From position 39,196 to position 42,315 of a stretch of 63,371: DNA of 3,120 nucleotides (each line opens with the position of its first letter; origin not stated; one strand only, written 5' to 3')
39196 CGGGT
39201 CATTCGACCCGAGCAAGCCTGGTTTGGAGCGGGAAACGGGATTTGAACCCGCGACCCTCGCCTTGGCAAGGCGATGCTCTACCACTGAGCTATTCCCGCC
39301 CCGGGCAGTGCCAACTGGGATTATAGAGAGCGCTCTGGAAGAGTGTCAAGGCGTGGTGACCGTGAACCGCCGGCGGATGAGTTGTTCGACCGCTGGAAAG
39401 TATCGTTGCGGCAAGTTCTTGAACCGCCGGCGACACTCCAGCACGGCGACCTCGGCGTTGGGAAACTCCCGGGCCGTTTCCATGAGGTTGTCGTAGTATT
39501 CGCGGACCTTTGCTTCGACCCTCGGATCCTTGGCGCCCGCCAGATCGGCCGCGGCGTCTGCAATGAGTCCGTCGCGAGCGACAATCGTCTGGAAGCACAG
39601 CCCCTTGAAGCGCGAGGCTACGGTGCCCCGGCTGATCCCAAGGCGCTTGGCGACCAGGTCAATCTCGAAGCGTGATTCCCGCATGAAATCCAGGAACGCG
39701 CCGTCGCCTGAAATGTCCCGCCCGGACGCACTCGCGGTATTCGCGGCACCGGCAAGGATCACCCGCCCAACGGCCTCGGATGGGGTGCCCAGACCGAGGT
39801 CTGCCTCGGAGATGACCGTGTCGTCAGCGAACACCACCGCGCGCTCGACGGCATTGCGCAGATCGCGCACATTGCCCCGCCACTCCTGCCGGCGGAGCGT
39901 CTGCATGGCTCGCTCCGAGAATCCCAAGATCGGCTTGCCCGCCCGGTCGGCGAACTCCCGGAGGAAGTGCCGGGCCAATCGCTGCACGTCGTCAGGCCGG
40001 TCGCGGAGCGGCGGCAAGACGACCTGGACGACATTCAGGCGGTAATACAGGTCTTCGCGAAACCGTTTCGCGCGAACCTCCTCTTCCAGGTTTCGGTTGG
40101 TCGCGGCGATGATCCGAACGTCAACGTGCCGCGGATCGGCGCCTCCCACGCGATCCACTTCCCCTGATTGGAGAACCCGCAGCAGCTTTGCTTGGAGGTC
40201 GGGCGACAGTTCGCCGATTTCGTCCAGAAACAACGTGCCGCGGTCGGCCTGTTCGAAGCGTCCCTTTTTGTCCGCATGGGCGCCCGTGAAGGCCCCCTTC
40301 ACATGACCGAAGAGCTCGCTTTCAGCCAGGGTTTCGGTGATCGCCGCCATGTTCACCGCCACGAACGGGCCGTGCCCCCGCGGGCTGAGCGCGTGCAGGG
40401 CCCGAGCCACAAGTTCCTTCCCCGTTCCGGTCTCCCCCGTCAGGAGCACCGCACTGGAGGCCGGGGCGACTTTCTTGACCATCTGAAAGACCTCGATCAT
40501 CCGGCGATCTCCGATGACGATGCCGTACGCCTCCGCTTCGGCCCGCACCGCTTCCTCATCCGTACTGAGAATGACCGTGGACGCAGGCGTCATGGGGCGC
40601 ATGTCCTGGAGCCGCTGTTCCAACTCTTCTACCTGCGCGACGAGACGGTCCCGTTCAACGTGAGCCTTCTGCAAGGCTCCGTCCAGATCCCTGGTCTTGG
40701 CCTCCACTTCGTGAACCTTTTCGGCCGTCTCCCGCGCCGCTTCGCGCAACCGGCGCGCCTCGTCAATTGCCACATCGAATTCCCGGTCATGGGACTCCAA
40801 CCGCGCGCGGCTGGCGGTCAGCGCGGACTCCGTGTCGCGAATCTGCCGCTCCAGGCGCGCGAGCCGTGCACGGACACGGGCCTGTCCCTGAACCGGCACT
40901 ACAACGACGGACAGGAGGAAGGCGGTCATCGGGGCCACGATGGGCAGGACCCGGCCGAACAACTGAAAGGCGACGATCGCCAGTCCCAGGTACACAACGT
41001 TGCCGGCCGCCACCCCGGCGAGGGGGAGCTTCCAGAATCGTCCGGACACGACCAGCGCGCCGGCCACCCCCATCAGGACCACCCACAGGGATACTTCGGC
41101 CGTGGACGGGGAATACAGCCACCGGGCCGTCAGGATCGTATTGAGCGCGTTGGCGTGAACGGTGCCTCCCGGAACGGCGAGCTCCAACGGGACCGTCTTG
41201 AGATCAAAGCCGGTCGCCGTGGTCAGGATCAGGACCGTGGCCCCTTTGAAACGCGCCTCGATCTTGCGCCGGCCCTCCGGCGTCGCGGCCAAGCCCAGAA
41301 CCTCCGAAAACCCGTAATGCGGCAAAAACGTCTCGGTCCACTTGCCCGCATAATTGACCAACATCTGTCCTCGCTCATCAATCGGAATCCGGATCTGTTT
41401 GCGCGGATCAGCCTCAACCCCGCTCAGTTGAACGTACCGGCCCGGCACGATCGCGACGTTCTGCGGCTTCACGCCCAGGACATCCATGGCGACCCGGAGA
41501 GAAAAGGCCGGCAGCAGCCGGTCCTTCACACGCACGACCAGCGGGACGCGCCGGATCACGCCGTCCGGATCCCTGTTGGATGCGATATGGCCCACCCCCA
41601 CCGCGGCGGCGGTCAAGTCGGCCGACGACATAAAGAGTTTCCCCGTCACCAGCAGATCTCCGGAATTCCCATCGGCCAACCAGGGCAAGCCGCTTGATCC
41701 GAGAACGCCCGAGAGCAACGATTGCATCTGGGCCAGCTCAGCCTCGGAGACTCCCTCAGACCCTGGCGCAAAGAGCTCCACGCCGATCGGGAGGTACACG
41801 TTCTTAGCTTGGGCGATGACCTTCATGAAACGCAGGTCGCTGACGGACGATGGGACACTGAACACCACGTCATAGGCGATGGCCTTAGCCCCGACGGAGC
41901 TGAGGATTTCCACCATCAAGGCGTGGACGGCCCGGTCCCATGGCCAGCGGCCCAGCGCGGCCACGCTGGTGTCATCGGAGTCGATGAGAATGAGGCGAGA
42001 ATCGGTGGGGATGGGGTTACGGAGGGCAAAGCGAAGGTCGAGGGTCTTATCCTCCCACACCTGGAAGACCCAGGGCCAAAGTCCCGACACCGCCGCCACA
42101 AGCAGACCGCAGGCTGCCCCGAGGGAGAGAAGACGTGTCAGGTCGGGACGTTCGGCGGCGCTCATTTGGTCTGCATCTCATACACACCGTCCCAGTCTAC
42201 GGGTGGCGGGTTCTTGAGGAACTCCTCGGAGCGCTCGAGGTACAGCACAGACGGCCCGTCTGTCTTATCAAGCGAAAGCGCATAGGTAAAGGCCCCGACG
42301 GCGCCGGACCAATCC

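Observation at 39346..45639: Three-gene envelope-sensing operon with a membrane-tethered CHASE2 sigma54 activator and its own sigma54 promoter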

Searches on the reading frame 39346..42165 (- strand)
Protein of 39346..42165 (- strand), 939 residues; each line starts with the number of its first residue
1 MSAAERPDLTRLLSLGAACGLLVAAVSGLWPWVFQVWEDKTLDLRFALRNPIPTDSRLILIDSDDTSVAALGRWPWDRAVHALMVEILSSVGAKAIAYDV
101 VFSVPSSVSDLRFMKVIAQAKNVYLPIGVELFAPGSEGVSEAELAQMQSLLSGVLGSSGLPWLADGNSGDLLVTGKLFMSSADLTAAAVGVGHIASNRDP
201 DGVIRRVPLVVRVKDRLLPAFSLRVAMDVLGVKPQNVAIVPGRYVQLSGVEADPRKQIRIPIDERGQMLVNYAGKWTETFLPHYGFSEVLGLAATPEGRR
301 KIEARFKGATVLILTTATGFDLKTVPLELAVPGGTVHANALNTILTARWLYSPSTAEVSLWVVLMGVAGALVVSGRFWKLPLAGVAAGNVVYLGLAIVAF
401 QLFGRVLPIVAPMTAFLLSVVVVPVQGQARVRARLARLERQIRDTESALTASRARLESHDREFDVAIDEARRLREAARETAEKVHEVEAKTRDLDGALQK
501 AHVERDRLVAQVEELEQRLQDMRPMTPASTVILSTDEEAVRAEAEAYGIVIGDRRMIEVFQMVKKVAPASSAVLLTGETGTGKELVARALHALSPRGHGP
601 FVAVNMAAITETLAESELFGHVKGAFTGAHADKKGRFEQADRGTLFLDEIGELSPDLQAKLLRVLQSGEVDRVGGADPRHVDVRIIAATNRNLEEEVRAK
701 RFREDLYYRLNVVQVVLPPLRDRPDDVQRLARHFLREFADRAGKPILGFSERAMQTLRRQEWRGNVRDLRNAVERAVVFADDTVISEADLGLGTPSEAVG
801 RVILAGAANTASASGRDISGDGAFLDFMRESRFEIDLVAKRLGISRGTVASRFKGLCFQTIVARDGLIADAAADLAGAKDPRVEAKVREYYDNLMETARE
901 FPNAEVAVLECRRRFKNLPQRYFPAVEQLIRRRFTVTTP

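Call 5: search_protein_families(library=pfam, proteins=[window:39346-42165:-], max_evalue=0.01)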
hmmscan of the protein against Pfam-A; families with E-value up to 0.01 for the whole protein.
window:39346-42165:- (939 aa): 12 families
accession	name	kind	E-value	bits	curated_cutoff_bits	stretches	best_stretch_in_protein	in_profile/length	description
PF00158.32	Sigma54_activat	-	6.8e-71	237.8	20.2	1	552-715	4-167/168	Sigma-54 interaction domain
PF05226.16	CHASE2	-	4e-50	171.2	26.3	1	23-370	4-256/257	CHASE2 domain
PF25601.1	AAA_lid_14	-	1.9e-21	76.1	27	1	721-790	1-70/87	AAA+ ATPase lid domain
PF14532.12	Sigma54_activ_2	-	3.1e-20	73.3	25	1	555-720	6-138/138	Sigma-54 interaction domain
PF07724.20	AAA_2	-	1.3e-08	35.6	27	1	572-716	5-137/166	AAA domain (Cdc48 subfamily)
PF07728.20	AAA_5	-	2.4e-08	34.5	22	1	573-693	2-125/139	AAA domain (dynein-related subfamily)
PF00004.35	AAA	-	5e-07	30.7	21.2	1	573-707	1-128/131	ATPase family associated with various cellular activities (AAA)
PF01078.27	Mg_chelatase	-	3.7e-05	23.6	20.3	1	571-671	23-136/207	Magnesium chelatase, subunit ChlI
PF13191.12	AAA_16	-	0.0021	19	32.6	1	562-666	15-121/167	AAA ATPase domain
PF04136.21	COG3_N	-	0.0032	17.8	27.9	1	454-531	4-81/147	Conserved oligomeric Golgi complex subunit 3, N-terminal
PF07888.16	CALCOCO1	-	0.0072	15.7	36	0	429-522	40-134/496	Calcium binding and coiled-coil domain (CALCOCO1) like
PF12325.13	TMF_TATA_bd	-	0.0075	16.8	29.1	0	435-525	14-107/115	TATA element modulatory factor 1 TATA binding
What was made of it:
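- On CHASE2 sensor proteins (PF05226): C: E 4e-50 (call 5).
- On DUF4384 (PF14326) exported proteins (gene A): E 2e-21, full-length domain match 2-81 of 81 (call 5).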

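Call 6: search_protein_families(library=ncbifam, proteins=[window:39346-42165:-], max_evalue=0.01)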
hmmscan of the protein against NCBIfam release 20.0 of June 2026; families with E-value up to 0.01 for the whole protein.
window:39346-42165:- (939 aa): 35 families (the best 25 are shown)
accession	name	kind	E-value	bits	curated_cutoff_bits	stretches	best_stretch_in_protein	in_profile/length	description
TIGR01817.1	nifA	equivalog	1.2e-105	354.3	528.85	1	528-792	176-440/534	nif-specific transcriptional activator NifA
NF038308.1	RNA_repair_RtcR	equivalog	2.6e-96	323.6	650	1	534-789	167-431/530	RNA repair transcriptional activator RtcR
NF003451.0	PRK05022.1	equivalog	2.2e-95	320.3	476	1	539-783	181-426/512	nitric oxide reductase transcriptional regulator NorR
NF008469.0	PRK11361.1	equivalog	3.4e-95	319.4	714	1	540-817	136-409/461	acetoacetate metabolism transcriptional regulator AtoC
NF050807.1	TransRegFlbDCaul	equivalog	4e-93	312.7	750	1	521-813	95-384/454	sigma-54-dependent transcriptional regulator FlbD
TIGR02915.1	PEP_resp_reg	equivalog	2.4e-92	310.1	502.6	1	543-799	135-391/445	PEP-CTERM-box response regulator transcription factor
TIGR01818.1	ntrC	equivalog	3.6e-92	309.6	558.6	1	543-790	129-377/463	nitrogen regulation protein NR(I)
NF041552.1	TF_PrdR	equivalog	1.6e-91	307.5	795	1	502-788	227-508/577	sigma-54 dependent transcriptional regulator PrdR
NF007689.0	PRK10365.1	equivalog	1.4e-85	287.8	760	1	533-798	125-390/441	sigma-54-dependent response regulator transcription factor ZraR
TIGR02329.1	propionate_PrpR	equivalog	8.1e-81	272.2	499.2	1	521-853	195-524/526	propionate catabolism operon regulatory protein PrpR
TIGR02974.1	phageshock_pspF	equivalog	1.4e-80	271.1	443.55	1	555-780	7-233/336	phage shock protein operon transcriptional activator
NF008176.1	PRK10923.1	equivalog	2.2e-80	270.6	620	1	550-785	140-376/469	nitrogen regulation protein NR(I)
NF041946.1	LuxO_transreg_Vib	equivalog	1.1e-79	268.4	800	1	541-787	127-373/463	quorum-sensing sigma-54 dependent transcriptional regulator LuxO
NF041906.1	V4R_TF_MobR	exception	3.3e-78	263.5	999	1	558-783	243-468/544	phenol degradation transcriptional regulator MobR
NF011958.0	PRK15429.1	equivalog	4.5e-78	263.5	830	1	544-857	375-685/692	formate hydrogenlyase transcriptional activator FlhA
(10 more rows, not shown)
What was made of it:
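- Domain hits (calls 5, 6).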

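Call 7: find_homologous_proteins(query=window:39346-42165:-, max_evalue=1e-10)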
Query window:39346-42165:- (939 aa): 110 proteins with E <= 1e-10 among 8000 candidates.
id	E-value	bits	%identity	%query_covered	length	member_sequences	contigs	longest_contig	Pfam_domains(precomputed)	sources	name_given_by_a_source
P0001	0.0e+0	2049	100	100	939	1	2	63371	PF05226.17,PF00158.33,PF07724.21,PF25601.2,PF00004.36,PF14532.13,PF07728.21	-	-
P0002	0.0e+0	1588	78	100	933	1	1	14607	PF05226.17,PF00158.33,PF07724.21,PF25601.2,PF00004.36,PF14532.13,PF07728.21,PF01078.28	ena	-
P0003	0.0e+0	1531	76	98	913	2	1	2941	PF05226.17,PF00158.33,PF07724.21,PF25601.2,PF00004.36,PF14532.13,PF07728.21,PF01078.28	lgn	-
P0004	0.0e+0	1451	71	100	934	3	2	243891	PF05226.17,PF00158.33,PF07724.21,PF25601.2,PF00004.36,PF14532.13,PF07728.21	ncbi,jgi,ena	-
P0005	0.0e+0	1429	71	100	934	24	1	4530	PF05226.17,PF00158.33,PF07724.21,PF25601.2,PF14532.13,PF07728.21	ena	-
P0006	0.0e+0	1414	70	100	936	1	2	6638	PF05226.17,PF00158.33,PF07724.21,PF25601.2,PF00004.36,PF14532.13,PF07728.21,PF01078.28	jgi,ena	-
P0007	0.0e+0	1414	70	100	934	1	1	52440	PF05226.17,PF00158.33,PF07724.21,PF25601.2,PF00004.36,PF14532.13,PF07728.21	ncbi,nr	ncbi:MAG: CHASE2 domain-containing protein [Nitrospirae bacterium]|nr:MAG: CHASE2 domain-containing 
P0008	0.0e+0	1408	68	100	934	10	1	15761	PF05226.17,PF00158.33,PF07724.21,PF25601.2,PF14532.13,PF07728.21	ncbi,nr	ncbi:MAG TPA: sigma 54-interacting transcriptional regulator [Nitrospirales bacterium]|nr:sigma 54-i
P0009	0.0e+0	1406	70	99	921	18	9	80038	PF05226.17,PF00158.33,PF07724.21,PF25601.2,PF00004.36,PF14532.13,PF07728.21,PF01078.28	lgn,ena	-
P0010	0.0e+0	1405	69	100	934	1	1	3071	PF05226.17,PF00158.33,PF07724.21,PF25601.2,PF00004.36,PF14532.13,PF07728.21,PF01078.28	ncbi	-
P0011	0.0e+0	1402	70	100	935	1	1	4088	PF05226.17,PF00158.33,PF07724.21,PF25601.2,PF14532.13,PF07728.21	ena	-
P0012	0.0e+0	1395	68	100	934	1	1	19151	PF05226.17,PF00158.33,PF25601.2,PF00004.36,PF14532.13,PF07728.21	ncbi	-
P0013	0.0e+0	1391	68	100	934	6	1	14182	PF05226.17,PF00158.33,PF07724.21,PF25601.2,PF00004.36,PF14532.13,PF07728.21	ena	-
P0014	0.0e+0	1391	69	100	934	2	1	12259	PF05226.17,PF00158.33,PF07724.21,PF25601.2,PF14532.13,PF07728.21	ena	-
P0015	0.0e+0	1308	66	99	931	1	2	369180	PF05226.17,PF00158.33,PF25601.2,PF00004.36,PF14532.13,PF07728.21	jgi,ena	-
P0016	4.6e-291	986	77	65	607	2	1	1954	PF00158.33,PF07724.21,PF25601.2,PF00004.36,PF14532.13,PF07728.21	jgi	jgi:DNA-binding NtrC family response regulator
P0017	1.5e-162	561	35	99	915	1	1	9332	PF05226.17,PF00158.33,PF07724.21,PF25601.2,PF00004.36,PF14532.13,PF07728.21,PF01078.28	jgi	-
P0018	5.1e-124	434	36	74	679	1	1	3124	PF05226.17,PF00158.33,PF07724.21,PF00004.36,PF14532.13,PF07728.21,PF01078.28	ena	-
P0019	1.5e-113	399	35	94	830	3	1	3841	PF05226.17,PF00158.33,PF25601.2,PF00004.36,PF14532.13,PF07728.21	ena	-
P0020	7.1e-111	390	39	72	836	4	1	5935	PF05226.17,PF00158.33,PF25601.2,PF14532.13,PF07728.21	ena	-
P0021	2.2e-107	379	36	82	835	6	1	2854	PF05226.17,PF00158.33,PF25601.2,PF00004.36,PF14532.13,PF07728.21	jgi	jgi:DNA-binding NtrC family response regulator/CHASE2 domain-containing sensor protein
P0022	2.7e-104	368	34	94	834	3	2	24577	PF05226.17,PF00158.33,PF25601.2,PF02954.26,PF14532.13,PF07728.21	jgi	jgi:transcriptional regulator with GAF, ATPase, and Fis domain/CHASE2 domain-containing sensor prote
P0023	1.3e-103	366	36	96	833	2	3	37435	PF05226.17,PF00158.33,PF25601.2,PF14532.13,PF07728.21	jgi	jgi:DNA-binding NtrC family response regulator/CHASE2 domain-containing sensor protein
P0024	5.3e-86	308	38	54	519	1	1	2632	PF05226.17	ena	-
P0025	3.8e-64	236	42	36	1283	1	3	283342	PF10602.16,PF00004.36,PF13401.13,PF14532.13,PF07728.21,PF13191.13,PF14559.13,PF00158.33,PF17874.8,PF25601.2,PF02954.26,PF13424.13,PF07719.24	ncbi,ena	-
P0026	1.2e-62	231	46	30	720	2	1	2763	PF13185.13,PF00158.33,PF25601.2,PF01590.33,PF02954.26,PF13492.13,PF14532.13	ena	-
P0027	5.5e-61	225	41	41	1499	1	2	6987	PF13185.13,PF00004.36,PF13401.13,PF14532.13,PF07728.21,PF13191.13,PF07714.24,PF00069.32,PF00158.33,PF25601.2,PF01590.33,PF02954.26,PF13424.13,PF25199.2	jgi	jgi:transcriptional regulator with GAF, ATPase, and Fis domain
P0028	1.7e-60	223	54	24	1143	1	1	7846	PF00158.33,PF25601.2,PF02954.26,PF14532.13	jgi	jgi:DNA-binding NtrC family response regulator/tetratricopeptide (TPR) repeat protein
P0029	4.7e-60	222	50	25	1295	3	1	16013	PF00158.33,PF25601.2,PF02954.26,PF14532.13,PF07728.21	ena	-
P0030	6.2e-60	222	45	32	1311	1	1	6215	PF00158.33,PF25601.2,PF02954.26,PF14532.13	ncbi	-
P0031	1.5e-59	220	50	25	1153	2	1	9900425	PF00158.33,PF25601.2,PF02954.26,PF13424.13,PF14532.13,PF07728.21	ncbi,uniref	ncbi:sigma 54-interacting transcriptional regulator [Sorangium sp. So ce1036]|uniref:sigma 54-intera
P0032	3.3e-59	219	43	35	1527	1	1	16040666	PF13185.13,PF00004.36,PF13401.13,PF14532.13,PF07728.21,PF07714.24,PF00069.32,PF00158.33,PF25601.2,PF01590.33,PF02954.26,PF13424.13,PF25199.2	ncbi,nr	ncbi:two component, sigma54 specific, transcriptional regulator, Fis family protein [Minicystis rose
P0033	3.7e-58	216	39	38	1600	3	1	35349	PF10602.16,PF13185.13,PF13492.13,PF14532.13,PF07728.21,PF13191.13,PF07714.24,PF00069.32,PF00158.33,PF25601.2,PF01590.33,PF02954.26,PF18024.8,PF13424.13,PF07719.24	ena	-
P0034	6.0e-58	215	40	39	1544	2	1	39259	PF13185.13,PF13492.13,PF00004.36,PF13401.13,PF14532.13,PF07728.21,PF07714.24,PF00069.32,PF00158.33,PF25601.2,PF01590.33,PF02954.26,PF13424.13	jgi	jgi:DNA-binding NtrC family response regulator/tetratricopeptide (TPR) repeat protein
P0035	1.8e-56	210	42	33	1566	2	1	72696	PF13185.13,PF13492.13,PF00004.36,PF14532.13,PF07728.21,PF17667.8,PF13191.13,PF07714.24,PF00069.32,PF00158.33,PF25601.2,PF01590.33,PF02954.26,PF13424.13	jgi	jgi:transcriptional regulator with GAF, ATPase, and Fis domain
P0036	3.7e-53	199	45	30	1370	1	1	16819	PF13176.13,PF13401.13,PF14532.13,PF07728.21,PF13191.13,PF13374.13,PF00158.33,PF25601.2,PF02954.26,PF13424.13,PF05621.18,PF07719.24,PF13556.13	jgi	jgi:DNA-binding NtrC family response regulator/tetratricopeptide (TPR) repeat protein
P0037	1.1e-49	188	43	30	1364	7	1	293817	PF00158.33,PF13384.13,PF17874.8,PF25601.2,PF02954.26,PF13424.13,PF13401.13,PF14532.13,PF07728.21,PF13191.13,PF13556.13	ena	-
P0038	1.9e-47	180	45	24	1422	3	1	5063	PF00158.33,PF17874.8,PF25601.2,PF02954.26,PF13424.13,PF13401.13,PF14532.13,PF07728.21,PF13191.13,PF13556.13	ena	-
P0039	3.5e-38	150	30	37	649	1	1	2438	PF05226.17,PF00211.26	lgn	-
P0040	9.7e-38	148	30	50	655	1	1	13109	PF05226.17,PF00211.26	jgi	-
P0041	4.9e-36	143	32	46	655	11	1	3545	PF05226.17,PF00211.26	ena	-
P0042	2.2e-35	140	29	50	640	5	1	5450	PF05226.17,PF00211.26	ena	-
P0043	2.6e-35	140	27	42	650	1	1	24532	PF05226.17,PF00211.26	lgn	-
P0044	1.3e-28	118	29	40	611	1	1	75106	PF05226.17,PF00211.26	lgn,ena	-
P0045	1.9e-28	117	36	13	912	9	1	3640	PF05226.17,PF00211.26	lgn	-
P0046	5.7e-28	116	29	41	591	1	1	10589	PF05226.17,PF00211.26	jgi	-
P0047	3.6e-27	113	32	42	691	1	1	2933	PF05226.17,PF00211.26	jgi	jgi:adenylate cyclase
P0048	5.8e-27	113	33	28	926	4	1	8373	PF05226.17,PF00211.26,PF07719.24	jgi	-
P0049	3.5e-26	110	35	18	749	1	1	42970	PF05226.17,PF00211.26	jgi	jgi:adenylate cyclase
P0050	5.3e-26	109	27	41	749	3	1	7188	PF05226.17,PF00211.26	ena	-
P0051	2.2e-25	107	30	26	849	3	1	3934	PF05226.17,PF00211.26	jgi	jgi:adenylate cyclase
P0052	2.5e-25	107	33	31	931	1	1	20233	PF05226.17,PF00211.26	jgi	jgi:class 3 adenylate cyclase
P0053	5.8e-25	106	30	47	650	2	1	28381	PF05226.17,PF00211.26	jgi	-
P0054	1.3e-24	105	31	44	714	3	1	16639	PF05226.17,PF00211.26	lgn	-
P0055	1.5e-24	105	27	40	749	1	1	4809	PF05226.17,PF00211.26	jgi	jgi:adenylate cyclase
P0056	1.8e-24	104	26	40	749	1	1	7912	PF05226.17,PF00211.26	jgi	jgi:adenylate cyclase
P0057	1.1e-22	98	30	51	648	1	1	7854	PF05226.17,PF00211.26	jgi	jgi:adenylate cyclase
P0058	1.9e-21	94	27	36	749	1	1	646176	PF05226.17,PF00211.26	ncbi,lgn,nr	ncbi:MAG: adenylate/guanylate cyclase domain-containing protein [Syntrophaceae bacterium]|nr:adenyla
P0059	3.6e-21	93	26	29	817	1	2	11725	PF05226.17,PF00211.26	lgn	-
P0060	1.8e-20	91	27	42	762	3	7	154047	PF05226.17,PF00211.26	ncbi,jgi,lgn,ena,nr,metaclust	ncbi:MAG: adenylate/guanylate cyclase domain-containing protein [Candidatus Tritonobacter lacicola]|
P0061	1.1e-19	88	26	25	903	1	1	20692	PF05226.17,PF00211.26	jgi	-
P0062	1.7e-19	88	33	43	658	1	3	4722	PF05226.17,PF00211.26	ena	-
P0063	2.1e-19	87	30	36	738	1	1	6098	PF05226.17,PF00211.26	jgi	jgi:adenylate cyclase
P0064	3.2e-19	87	30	26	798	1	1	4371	PF05226.17,PF00211.26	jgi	jgi:adenylate cyclase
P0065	5.0e-19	86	33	43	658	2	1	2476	PF05226.17,PF00211.26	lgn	-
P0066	6.0e-19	86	27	41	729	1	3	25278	PF05226.17,PF00211.26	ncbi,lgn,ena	-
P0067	2.5e-18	84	26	25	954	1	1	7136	PF05226.17,PF00211.26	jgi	jgi:class 3 adenylate cyclase/CHASE2 domain-containing sensor protein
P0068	3.2e-18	84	30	29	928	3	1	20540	PF05226.17,PF00211.26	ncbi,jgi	ncbi:MAG: CHASE2 domain-containing protein [Candidatus Latescibacterota bacterium]|jgi:class 3 adeny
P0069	7.9e-18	82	30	34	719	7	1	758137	PF05226.17,PF00211.26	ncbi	-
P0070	8.1e-18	82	31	26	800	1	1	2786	PF05226.17,PF00211.26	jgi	jgi:adenylate cyclase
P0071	8.2e-18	82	34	20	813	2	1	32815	PF05226.17,PF00211.26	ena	-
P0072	3.1e-17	80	26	41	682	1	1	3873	PF05226.17,PF00211.26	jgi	-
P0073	3.9e-17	80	29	26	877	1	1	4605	PF07714.24,PF00069.32,PF05226.17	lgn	-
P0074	9.0e-17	79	31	48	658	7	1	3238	PF05226.17,PF00211.26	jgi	jgi:adenylate cyclase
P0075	1.5e-16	78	31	10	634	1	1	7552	PF05226.17,PF00211.26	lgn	-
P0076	1.8e-16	78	28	40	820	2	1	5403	PF05226.17,PF00211.26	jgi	jgi:adenylate cyclase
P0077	2.1e-16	78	41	9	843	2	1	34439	PF05226.17,PF00211.26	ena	-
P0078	5.4e-16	76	27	40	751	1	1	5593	PF05226.17,PF00211.26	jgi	jgi:adenylate cyclase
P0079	1.3e-15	75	32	11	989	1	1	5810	PF05226.17,PF00211.26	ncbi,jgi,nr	ncbi:MAG: hypothetical protein B1H04_04745 [Planctomycetales bacterium 4484_123]|nr:MAG: hypothetica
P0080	2.8e-15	74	28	41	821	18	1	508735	PF05226.17,PF00211.26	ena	-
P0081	1.2e-14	72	29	44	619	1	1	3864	PF05226.17,PF00211.26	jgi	jgi:adenylate cyclase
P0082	2.0e-14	71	25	50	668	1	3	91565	PF05226.17,PF13487.13,PF01966.29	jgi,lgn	jgi:adenylate cyclase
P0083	2.3e-14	71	28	41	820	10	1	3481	PF05226.17,PF00211.26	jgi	jgi:adenylate cyclase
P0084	4.8e-14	70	27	33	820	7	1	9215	PF05226.17,PF00211.26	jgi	jgi:adenylate cyclase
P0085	5.2e-14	70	29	44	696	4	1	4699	PF05226.17,PF00211.26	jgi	jgi:adenylate cyclase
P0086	5.7e-14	70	27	40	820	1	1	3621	PF05226.17,PF00211.26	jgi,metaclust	metaclust:\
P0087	6.0e-14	69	34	10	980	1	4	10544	PF05226.17,PF00211.26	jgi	jgi:adenylate cyclase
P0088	6.1e-14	69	28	40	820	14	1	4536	PF05226.17,PF00211.26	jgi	jgi:adenylate cyclase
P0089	1.0e-13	69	26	40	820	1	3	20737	PF05226.17,PF00211.26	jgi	-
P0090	1.5e-13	68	27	33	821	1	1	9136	PF05226.17,PF00211.26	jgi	jgi:adenylate cyclase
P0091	1.6e-13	68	28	40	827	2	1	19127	PF05226.17,PF00211.26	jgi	jgi:adenylate cyclase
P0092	1.6e-13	68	26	40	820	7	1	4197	PF05226.17,PF00211.26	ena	-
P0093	1.6e-13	68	28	40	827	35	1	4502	PF05226.17,PF00211.26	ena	-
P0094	2.2e-13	68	28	40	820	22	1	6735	PF05226.17,PF00211.26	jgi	jgi:adenylate cyclase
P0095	6.4e-13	66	30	20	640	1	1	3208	PF05226.17,PF00211.26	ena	-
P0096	1.2e-12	65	28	17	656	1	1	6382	PF05226.17,PF00211.26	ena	-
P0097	1.8e-12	65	27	46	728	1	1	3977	PF05226.17,PF00211.26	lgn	-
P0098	1.9e-12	64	28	48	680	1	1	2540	PF05226.17,PF00211.26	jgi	-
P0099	2.0e-12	64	27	38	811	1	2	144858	PF05226.17,PF00211.26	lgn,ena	-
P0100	2.1e-12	64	28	36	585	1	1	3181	PF05226.17,PF00211.26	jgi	jgi:adenylate cyclase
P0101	3.0e-12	64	28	33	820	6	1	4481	PF05226.17,PF00211.26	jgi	-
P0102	1.1e-11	62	27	40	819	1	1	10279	PF05226.17,PF00211.26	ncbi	-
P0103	1.6e-11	61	26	44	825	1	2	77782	PF05226.17,PF00211.26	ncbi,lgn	ncbi:MAG: CHASE2 domain-containing protein [Candidatus Tectimicrobiota bacterium]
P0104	1.6e-11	61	25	41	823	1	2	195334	PF05226.17,PF00211.26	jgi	jgi:adenylate cyclase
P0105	3.7e-11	60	27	40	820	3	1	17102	PF05226.17,PF00211.26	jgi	jgi:adenylate cyclase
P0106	4.2e-11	60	46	7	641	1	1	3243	PF05226.17,PF00211.26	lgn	-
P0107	4.6e-11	60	27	34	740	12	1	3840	PF05226.17,PF00211.26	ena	-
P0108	4.9e-11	60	39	11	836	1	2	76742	PF05226.17,PF00211.26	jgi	jgi:adenylate cyclase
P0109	5.5e-11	60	41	5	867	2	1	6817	PF07714.24,PF00069.32,PF05226.17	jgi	-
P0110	9.0e-11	59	27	36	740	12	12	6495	PF05226.17,PF00211.26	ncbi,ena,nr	ncbi:MAG TPA: adenylate/guanylate cyclase domain-containing protein [Stellaceae bacterium]|nr:adenyl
